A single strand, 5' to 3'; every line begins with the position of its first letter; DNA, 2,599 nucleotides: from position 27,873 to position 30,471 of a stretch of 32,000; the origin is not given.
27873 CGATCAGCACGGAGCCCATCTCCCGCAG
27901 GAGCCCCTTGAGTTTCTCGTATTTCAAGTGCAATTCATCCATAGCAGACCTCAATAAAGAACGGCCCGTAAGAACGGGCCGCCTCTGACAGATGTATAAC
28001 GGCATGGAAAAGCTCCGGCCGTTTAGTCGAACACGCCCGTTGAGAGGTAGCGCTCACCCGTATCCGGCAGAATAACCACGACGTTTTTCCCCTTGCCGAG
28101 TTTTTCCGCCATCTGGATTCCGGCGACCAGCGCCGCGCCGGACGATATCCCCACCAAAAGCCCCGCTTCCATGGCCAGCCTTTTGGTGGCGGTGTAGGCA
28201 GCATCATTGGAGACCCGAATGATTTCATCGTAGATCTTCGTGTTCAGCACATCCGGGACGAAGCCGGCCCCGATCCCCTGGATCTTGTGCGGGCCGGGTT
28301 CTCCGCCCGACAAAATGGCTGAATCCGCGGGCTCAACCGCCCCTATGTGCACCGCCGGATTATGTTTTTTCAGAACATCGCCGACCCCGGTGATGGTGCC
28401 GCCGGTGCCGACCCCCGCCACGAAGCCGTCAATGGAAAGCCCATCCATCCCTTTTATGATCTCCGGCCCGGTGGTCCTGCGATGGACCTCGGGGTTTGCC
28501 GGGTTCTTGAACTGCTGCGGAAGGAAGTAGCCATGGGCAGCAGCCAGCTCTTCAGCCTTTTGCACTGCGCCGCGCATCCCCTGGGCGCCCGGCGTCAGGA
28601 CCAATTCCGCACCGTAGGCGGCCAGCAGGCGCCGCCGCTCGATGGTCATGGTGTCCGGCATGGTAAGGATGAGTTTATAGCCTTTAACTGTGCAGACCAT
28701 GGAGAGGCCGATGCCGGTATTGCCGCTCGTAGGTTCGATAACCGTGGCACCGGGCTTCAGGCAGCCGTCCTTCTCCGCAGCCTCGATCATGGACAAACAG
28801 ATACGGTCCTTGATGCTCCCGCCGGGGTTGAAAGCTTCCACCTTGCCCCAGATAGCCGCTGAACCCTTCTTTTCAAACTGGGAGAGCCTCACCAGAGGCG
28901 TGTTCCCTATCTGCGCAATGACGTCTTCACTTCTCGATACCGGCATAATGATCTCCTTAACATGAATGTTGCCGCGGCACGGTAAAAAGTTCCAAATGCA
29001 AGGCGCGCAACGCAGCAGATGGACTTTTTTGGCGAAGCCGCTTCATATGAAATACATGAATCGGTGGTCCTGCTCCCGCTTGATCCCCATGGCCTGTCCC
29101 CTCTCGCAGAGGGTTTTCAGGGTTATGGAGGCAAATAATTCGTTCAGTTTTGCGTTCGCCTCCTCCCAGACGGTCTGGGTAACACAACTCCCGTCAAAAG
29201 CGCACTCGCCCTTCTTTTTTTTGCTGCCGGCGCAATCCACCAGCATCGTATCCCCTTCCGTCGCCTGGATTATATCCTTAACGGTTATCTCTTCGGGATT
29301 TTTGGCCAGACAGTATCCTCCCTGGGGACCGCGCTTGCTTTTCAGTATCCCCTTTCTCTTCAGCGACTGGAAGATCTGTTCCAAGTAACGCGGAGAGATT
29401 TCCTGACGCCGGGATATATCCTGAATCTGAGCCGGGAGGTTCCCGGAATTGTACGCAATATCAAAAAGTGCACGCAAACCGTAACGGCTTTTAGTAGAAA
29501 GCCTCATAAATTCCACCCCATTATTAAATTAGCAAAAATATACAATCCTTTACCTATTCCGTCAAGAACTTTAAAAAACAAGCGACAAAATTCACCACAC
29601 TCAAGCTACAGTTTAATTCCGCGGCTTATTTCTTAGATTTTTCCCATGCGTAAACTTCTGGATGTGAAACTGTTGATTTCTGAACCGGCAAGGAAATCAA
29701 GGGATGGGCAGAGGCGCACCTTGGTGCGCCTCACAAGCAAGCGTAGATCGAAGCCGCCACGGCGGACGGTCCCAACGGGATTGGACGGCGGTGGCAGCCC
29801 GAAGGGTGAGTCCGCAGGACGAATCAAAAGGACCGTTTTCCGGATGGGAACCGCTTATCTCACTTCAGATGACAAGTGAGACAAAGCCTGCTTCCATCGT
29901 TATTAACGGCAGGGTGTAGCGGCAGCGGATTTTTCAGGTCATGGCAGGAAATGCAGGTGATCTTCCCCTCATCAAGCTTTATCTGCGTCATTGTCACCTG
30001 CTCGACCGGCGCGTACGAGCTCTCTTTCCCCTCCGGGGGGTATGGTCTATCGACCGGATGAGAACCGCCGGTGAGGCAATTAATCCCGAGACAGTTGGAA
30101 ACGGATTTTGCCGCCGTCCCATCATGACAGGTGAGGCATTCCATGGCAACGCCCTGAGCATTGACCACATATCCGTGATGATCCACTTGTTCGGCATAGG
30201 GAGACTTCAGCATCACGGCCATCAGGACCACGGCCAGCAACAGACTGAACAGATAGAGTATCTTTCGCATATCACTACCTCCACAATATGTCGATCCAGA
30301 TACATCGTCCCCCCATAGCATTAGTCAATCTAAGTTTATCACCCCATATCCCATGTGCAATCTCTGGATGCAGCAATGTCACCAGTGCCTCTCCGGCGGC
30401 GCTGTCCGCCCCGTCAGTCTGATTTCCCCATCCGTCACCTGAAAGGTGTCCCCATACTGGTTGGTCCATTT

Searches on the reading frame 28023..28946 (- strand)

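Call 22: search_protein_families(library=pfam, proteins=[window:28023-28946:-], max_evalue=0.00001)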
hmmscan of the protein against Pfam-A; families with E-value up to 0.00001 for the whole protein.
window:28023-28946:- (307 aa): 1 family
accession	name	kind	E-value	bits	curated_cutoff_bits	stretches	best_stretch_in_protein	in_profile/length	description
PF00291.31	PALP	-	1.3e-73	248.4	35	1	12-295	4-295/295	Pyridoxal-phosphate dependent enzyme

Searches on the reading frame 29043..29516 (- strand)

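Call 22: search_protein_families(library=pfam, proteins=[window:29043-29516:-], max_evalue=0.00001)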
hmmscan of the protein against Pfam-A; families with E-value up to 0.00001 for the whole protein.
window:29043-29516:- (157 aa): 1 family
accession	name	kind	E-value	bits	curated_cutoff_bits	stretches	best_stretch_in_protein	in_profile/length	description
PF02082.26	Rrf2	-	4.6e-41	140.5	30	1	6-138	1-131/132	Iron-dependent Transcriptional regulator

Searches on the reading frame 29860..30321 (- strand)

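Call 22: search_protein_families(library=pfam, proteins=[window:29860-30321:-], max_evalue=0.00001)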
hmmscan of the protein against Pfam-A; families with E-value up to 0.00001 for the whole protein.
window:29860-30321:- (153 aa): 1 family
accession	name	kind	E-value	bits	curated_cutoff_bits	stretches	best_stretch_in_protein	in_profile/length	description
PF14522.11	Cytochrome_C7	-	7e-06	26.2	24.8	0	107-151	31-66/67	Cytochrome c7 and related cytochrome c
